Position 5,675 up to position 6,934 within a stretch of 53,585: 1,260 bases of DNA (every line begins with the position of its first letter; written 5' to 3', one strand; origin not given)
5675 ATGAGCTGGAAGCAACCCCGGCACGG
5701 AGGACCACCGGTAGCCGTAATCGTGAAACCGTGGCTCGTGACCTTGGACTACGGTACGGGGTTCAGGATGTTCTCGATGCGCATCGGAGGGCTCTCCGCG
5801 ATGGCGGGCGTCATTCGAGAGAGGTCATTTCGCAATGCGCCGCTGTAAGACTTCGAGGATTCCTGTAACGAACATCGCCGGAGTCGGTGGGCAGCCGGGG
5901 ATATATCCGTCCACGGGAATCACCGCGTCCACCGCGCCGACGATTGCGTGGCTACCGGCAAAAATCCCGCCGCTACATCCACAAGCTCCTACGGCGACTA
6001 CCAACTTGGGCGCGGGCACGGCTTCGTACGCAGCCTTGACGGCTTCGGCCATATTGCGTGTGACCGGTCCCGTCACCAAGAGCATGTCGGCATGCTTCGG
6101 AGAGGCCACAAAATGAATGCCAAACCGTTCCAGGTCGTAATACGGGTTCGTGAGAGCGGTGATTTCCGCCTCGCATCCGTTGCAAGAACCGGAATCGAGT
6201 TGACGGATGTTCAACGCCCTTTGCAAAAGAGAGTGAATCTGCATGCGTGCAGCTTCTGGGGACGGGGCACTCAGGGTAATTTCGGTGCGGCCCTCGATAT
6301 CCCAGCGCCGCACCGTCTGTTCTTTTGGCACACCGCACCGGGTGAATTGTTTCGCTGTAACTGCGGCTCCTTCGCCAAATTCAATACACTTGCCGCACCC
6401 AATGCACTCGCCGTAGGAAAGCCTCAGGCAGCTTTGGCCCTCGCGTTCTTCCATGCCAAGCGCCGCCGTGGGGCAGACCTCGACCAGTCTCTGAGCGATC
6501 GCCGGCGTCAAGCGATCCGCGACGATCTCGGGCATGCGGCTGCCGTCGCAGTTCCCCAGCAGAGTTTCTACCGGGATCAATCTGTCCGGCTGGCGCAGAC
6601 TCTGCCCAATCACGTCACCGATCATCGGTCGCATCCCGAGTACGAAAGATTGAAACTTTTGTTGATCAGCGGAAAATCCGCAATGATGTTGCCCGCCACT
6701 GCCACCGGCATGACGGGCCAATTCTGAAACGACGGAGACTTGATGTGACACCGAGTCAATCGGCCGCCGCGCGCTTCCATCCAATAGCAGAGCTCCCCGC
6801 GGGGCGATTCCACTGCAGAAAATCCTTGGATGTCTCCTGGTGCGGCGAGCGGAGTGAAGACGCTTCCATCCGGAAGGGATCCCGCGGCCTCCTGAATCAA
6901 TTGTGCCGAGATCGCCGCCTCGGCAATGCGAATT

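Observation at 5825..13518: ArsR-led six-gene complex-I / group-4-hydrogenase-like membrane module whose catalytic subunit has no [NiFe] ligands (Ehr-type, function unknown)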

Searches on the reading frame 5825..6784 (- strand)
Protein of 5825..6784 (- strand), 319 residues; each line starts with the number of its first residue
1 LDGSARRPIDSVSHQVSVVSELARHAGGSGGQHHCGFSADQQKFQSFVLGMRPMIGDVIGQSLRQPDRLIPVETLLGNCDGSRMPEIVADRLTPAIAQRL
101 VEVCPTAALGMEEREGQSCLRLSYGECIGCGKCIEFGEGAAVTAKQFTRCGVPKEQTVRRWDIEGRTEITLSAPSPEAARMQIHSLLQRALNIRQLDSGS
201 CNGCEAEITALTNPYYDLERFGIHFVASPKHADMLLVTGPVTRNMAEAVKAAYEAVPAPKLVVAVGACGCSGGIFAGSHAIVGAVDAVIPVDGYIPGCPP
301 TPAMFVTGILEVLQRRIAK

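Call 3: search_protein_families(library=pfam, proteins=[window:5825-6784:-], max_evalue=0.01)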
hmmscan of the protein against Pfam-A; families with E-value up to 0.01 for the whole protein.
window:5825-6784:- (319 aa): 2 families
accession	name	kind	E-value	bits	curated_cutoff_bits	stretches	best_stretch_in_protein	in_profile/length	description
PF01058.29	Oxidored_q6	-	9.4e-33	113.1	27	1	201-311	1-127/128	NADH ubiquinone oxidoreductase, 20 Kd subunit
PF12838.12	Fer4_7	-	0.002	19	27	1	101-135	9-46/52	4Fe-4S dicluster domain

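Call 4: search_protein_families(library=ncbifam, proteins=[window:5825-6784:-], max_evalue=0.01)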
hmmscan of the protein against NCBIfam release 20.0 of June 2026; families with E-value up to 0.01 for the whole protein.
window:5825-6784:- (319 aa): 23 families
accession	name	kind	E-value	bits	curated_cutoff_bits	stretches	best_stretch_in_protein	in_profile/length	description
NF005012.1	PRK06411.1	subfamily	4.6e-38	130.4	116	1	203-317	45-158/166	NADH-quinone oxidoreductase subunit NuoB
TIGR01957.1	nuoB_fam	subfamily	2.6e-34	118.2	142.7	1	202-318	27-143/145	NADH-quinone oxidoreductase subunit B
NF011391.0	PRK14816.1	equivalog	3.3e-30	105.1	283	1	200-317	62-177/196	NADH-quinone oxidoreductase subunit B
NF011395.0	PRK14820.1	equivalog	1.8e-29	102.7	263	1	200-312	43-153/180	NADH-quinone oxidoreductase subunit B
NF011393.0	PRK14818.1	equivalog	4.4e-28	98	255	1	202-312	41-151/173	NADH dehydrogenase subunit B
NF011394.0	PRK14819.1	equivalog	7.5e-28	97.8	312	1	203-317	42-156/264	NADH-quinone oxidoreductase subunit B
NF011388.0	PRK14813.1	equivalog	9.1e-28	97.4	294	1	203-312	39-149/189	NADH dehydrogenase subunit B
NF011390.0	PRK14815.1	equivalog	1.3e-27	96.3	281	1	203-317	44-157/183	NADH dehydrogenase subunit B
NF011392.0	PRK14817.1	equivalog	3.2e-25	88.8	271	1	203-317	47-160/182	NADH-quinone oxidoreductase subunit B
NF009808.0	PRK13292.1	equivalog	1.2e-24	86.3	1156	1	204-318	37-150/791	NADH-quinone oxidoreductase subunit B/C/D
NF011389.0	PRK14814.1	equivalog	1.2e-23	83.9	285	1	200-315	43-155/186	NADH dehydrogenase subunit B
TIGR03294.1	FrhG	equivalog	4.9e-06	26.4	245.5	1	232-313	51-141/228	coenzyme F420 hydrogenase subunit gamma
NF045875.1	F420_non_VhuG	exception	0.00018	20.8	450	0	281-315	132-166/286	F420-non-reducing hydrogenase subunit VhuG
TIGR02066.1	dsrB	equivalog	0.00042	19.5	341.5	1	99-138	188-227/341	dissimilatory-type sulfite reductase subunit beta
TIGR00402.1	napF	equivalog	0.00052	20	102.2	1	100-206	43-138/149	ferredoxin-type protein NapF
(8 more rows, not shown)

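Call 29: search_solved_structures(query=window:5825-6634:-, max_evalue=0.00001, show_alignments=3)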
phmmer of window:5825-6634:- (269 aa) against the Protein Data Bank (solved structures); distinct sequences matched with E-value up to 0.00001: 46.
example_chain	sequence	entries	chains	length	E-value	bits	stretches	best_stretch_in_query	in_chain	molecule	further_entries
6cfw_J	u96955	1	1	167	1.9e-38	135.5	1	134-265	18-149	Probable membrane-bound hydrogenase subunit mbhJ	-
7z0s_G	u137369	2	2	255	3.4e-38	134.7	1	133-260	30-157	Formate hydrogenlyase subunit 7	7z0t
5xtb_C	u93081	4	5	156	6.8e-29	104.2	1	154-267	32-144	NADH dehydrogenase [ubiquinone] iron-sulfur protein 7, mitochondrial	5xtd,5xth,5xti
9ti4_E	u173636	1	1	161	7e-29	104.2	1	153-267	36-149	NADH dehydrogenase [ubiquinone] iron-sulfur protein 7, mitochondrial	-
6g2j_B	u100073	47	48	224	8.9e-29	103.9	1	154-267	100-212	NADH dehydrogenase [ubiquinone] iron-sulfur protein 7, mitochondrial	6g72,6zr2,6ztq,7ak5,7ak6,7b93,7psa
7v2c_C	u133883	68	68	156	9.4e-29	103.8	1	154-267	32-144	NADH dehydrogenase [ubiquinone] iron-sulfur protein 7,mitochondrial | NADH dehydrogenase [ubiquinone] iron-sulfur protein 7, mitochondrial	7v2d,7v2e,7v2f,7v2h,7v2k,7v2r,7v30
9cwt_C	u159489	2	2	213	1.4e-28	103.2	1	153-267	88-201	NADH dehydrogenase [ubiquinone] iron-sulfur protein 7, mitochondrial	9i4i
5lc5_B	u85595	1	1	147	1.6e-28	103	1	154-267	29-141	NADH dehydrogenase [ubiquinone] iron-sulfur protein 7, mitochondrial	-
7vxu_C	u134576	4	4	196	1.6e-28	103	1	153-267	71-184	Complex I-20kD | NADH dehydrogenase [ubiquinone] iron-sulfur protein 7, mitochondrial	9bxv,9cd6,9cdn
7zeb_6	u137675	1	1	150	1.7e-28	102.9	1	154-267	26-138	NADH dehydrogenase [ubiquinone] iron-sulfur protein 7, mitochondrial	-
9w2u_B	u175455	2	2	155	1.9e-28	102.8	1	154-267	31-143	NADH dehydrogenase [ubiquinone] iron-sulfur protein 7, mitochondrial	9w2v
7zd6_6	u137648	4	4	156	1.9e-28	102.8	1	154-267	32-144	NADH dehydrogenase [ubiquinone] iron-sulfur protein 7, mitochondrial | Complex I-20kD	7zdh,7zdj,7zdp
5gpn_a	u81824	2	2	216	2e-28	102.7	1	153-267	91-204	NADH dehydrogenase [ubiquinone] iron-sulfur protein 7 | NADH dehydrogenase [ubiquinone] iron-sulfur protein 7, mitochondrial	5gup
8ud1_1B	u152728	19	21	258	2.4e-28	102.5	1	153-267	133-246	NADH dehydrogenase [ubiquinone] iron-sulfur protein 7, mitochondrial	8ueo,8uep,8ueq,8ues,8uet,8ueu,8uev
5ldw_B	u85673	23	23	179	2.4e-28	102.4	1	153-267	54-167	NADH dehydrogenase [ubiquinone] iron-sulfur protein 7, mitochondrial | Mitochondrial complex I, PSST subunit | NADH:ubiquinone oxidoreductase core subunit S7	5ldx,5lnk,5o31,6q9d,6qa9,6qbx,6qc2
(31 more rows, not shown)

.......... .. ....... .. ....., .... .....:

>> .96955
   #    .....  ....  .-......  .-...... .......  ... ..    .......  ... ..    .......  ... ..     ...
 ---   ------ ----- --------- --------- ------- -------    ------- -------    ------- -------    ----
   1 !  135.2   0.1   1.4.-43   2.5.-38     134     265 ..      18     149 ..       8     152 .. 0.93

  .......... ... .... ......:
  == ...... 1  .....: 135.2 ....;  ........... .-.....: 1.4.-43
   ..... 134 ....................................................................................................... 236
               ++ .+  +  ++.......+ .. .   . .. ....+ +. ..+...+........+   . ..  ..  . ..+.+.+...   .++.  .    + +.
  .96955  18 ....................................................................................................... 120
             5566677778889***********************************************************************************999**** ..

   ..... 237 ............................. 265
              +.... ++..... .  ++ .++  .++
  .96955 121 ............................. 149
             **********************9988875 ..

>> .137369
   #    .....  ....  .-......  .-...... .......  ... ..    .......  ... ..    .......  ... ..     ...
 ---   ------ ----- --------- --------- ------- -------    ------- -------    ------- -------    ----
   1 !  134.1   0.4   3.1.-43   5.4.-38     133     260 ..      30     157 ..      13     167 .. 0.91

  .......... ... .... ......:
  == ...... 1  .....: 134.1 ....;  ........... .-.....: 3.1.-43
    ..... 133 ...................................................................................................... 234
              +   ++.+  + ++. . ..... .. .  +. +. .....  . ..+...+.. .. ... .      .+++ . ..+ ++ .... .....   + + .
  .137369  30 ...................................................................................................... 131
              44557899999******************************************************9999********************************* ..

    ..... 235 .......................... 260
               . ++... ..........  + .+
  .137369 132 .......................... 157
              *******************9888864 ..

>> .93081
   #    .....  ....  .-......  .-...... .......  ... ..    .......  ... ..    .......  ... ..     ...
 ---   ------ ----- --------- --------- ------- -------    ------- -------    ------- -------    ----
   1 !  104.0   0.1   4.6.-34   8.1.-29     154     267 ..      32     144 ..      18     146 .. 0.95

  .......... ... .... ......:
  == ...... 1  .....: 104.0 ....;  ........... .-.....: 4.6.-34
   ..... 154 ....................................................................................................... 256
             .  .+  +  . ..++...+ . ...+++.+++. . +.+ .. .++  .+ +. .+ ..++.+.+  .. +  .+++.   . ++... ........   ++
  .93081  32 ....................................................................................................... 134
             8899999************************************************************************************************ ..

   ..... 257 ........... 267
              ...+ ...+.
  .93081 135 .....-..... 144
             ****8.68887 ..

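Call 67: find_homologous_proteins(query=window:5825-6634:-, max_evalue=1e-10)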
Query window:5825-6634:- (269 aa): 8000 proteins with E <= 1e-10 among 8000 candidates; the best 120 are listed.
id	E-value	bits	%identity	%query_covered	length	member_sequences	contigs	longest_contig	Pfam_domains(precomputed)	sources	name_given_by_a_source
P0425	1.4e-174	597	100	99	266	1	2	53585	PF01058.30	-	-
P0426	2.0e-165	567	94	99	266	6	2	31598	PF01058.30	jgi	jgi:Ni,Fe-hydrogenase III small subunit/ferredoxin-like protein FixX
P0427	1.2e-157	541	89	99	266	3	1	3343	PF01058.30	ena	-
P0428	4.8e-156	536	90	100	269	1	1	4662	PF01058.30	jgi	jgi:Ni,Fe-hydrogenase III small subunit/ferredoxin-like protein FixX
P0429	7.8e-155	532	89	99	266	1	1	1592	PF01058.30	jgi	jgi:Ni,Fe-hydrogenase III small subunit/Pyruvate/2-oxoacid:ferredoxin oxidoreductase delta subunit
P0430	5.5e-154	529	88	99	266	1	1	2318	PF01058.30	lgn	-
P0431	7.2e-150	516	86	99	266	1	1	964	PF01058.30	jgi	jgi:Ni,Fe-hydrogenase III small subunit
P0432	3.0e-149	514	85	99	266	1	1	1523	PF01058.30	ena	-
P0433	5.6e-149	513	85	99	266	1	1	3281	PF01058.30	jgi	jgi:Ni,Fe-hydrogenase III small subunit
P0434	8.4e-149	512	86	99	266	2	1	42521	PF01058.30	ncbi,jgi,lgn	jgi:Ni,Fe-hydrogenase III small subunit/ferredoxin-like protein FixX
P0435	6.2e-148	509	83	99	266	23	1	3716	PF01058.30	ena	-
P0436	2.5e-147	507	85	99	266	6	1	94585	PF01058.30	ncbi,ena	-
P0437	2.7e-147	507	85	99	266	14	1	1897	PF01058.30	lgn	-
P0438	2.7e-147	507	84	99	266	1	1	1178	PF01058.30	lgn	-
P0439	4.0e-147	507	85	99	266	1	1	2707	PF01058.30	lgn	-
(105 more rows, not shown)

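Call 76: predict_structure(alignment_id=A1)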
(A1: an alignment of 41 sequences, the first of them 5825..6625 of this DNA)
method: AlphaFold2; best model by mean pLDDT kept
length: 266 residues; sequences in the alignment: 41
mean_pLDDT: 55.4   pTM: 0.50
mean pLDDT of the five models: 55.4, 52.9, 51.8, 50.0, 49.2
residues with pLDDT >= 90: 39; 70-90: 43; 50-70: 50; < 50: 134
segments of 3 or more residues with pLDDT < 50: 1-7, 15-17, 19-22, 130-240
pLDDT, mean of each block of 10 residues (from residue 1): 46 51 58 91 95 89 87 83 92 71 83 76 53 40 29 30 29 30 36 45 36 25 29 37 51 53 49
secondary structure, 60 per line:
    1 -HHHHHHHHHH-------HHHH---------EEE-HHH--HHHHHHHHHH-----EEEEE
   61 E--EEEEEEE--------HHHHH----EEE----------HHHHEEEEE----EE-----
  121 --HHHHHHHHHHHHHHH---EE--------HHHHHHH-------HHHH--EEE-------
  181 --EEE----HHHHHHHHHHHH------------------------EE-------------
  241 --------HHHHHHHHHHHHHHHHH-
elements in order: H2-11 H19-22 E32-34 H41-50 E56-61 E64-70 H79-83 E88-90 H101-104 E105-109 H123-137 H151-157 H165-168 E171-173 E183-185 H190-201 H249-265

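Call 78: fold_search(model_id=the predicted structure, library=pdb)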
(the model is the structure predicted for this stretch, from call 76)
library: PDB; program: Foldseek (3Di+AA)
matches with E <= 10: 156; with E <= 0.001: 0
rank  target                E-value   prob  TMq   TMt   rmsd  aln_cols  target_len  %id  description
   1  7z0s_F                2.0e-03  1.00  0.26  0.41  15.9       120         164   21  Structure of the Escherichia coli formate hydrogenlyase complex (anaerobic preparation, without formate dehydrogenase  (released 2022-09-28)
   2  7z0t_F                1.8e-02  1.00  0.27  0.50  15.5       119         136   21  Structure of the Escherichia coli formate hydrogenlyase complex (aerobic preparation, composite structure) (released 2022-09-28)
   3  7p64_B                6.5e-02  0.35  0.19  0.23  15.3       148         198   29  Complex I from E. coli, DDM/LMNG-purified, under Turnover at pH 6, Open state (released 2022-09-21)
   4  6x1o_B                4.7e-01  0.47  0.14  0.21  10.5        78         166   22  WOR5 from Pyrococcus furiosus, as crystallized (released 2021-11-24)
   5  8eji_A                9.6e-01  0.03  0.12  0.14  17.0       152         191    8  Lassa virus glycoprotein complex (Josiah) bound to 19.7E Fab (released 2023-06-07)
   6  3waz_B                1.1e+00  0.02  0.09  0.10  15.1       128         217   14  Crystal structure of a restriction enzyme PabI in complex with DNA (released 2014-01-29)
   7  2ljw_MODEL_1_A        1.5e+00  0.13  0.08  0.16   5.5        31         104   13  Solution NMR structure of Alr2454 protein from Nostoc sp. strain PCC 7120, Northeast Structural Genomics Conso (released 2011-10-19)
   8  8vcv_A                1.6e+00  0.06  0.15  0.19  13.9       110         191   10  Lineage IV Lassa virus glycoprotein (Josiah) in complex with rabbit polyclonal antibody (GPC-C epitope) (released 2024-09-25)
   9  7tbu_A                2.0e+00  0.02  0.13  0.08  20.4       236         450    7  Crystal structure of the 5-enolpyruvate-shikimate-3-phosphate synthase (EPSPS) domain of Aro1 from Candida albicans in (released 2022-03-16)
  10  7lgn_A                2.2e+00  0.03  0.13  0.06  14.6       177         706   13  Cyanophycin synthetase 1 from T. morbirosei (released 2021-08-18)
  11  6t3e_A                2.2e+00  0.02  0.13  0.11  19.0       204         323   10  Structure of Thermococcus litoralis Delta(1)-pyrroline-2-carboxylate reductase in complex with NADH and L-proline (released 2020-05-13)
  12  6t3e_B                2.2e+00  0.02  0.13  0.11  19.4       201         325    9  Structure of Thermococcus litoralis Delta(1)-pyrroline-2-carboxylate reductase in complex with NADH and L-proline (released 2020-05-13)
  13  9vhe_D                2.8e+00  0.06  0.11  0.07   5.9        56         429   14  cryoEM structure of retron-Eco7 complex (released 2025-12-31)
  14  1ln1                  2.8e+00  0.02  0.10  0.13  13.1        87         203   10  Crystal Structure of Human Phosphatidylcholine Transfer Protein in Complex with Dilinoleoylphosphatidylcholine (released 2002-06-26)
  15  9g59_A                3.0e+00  0.07  0.07  0.13   6.9        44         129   11  Pseudomonas aeruginosa periplasmic aspartic peptidase PA0462 (RloA2) (released 2025-04-09)
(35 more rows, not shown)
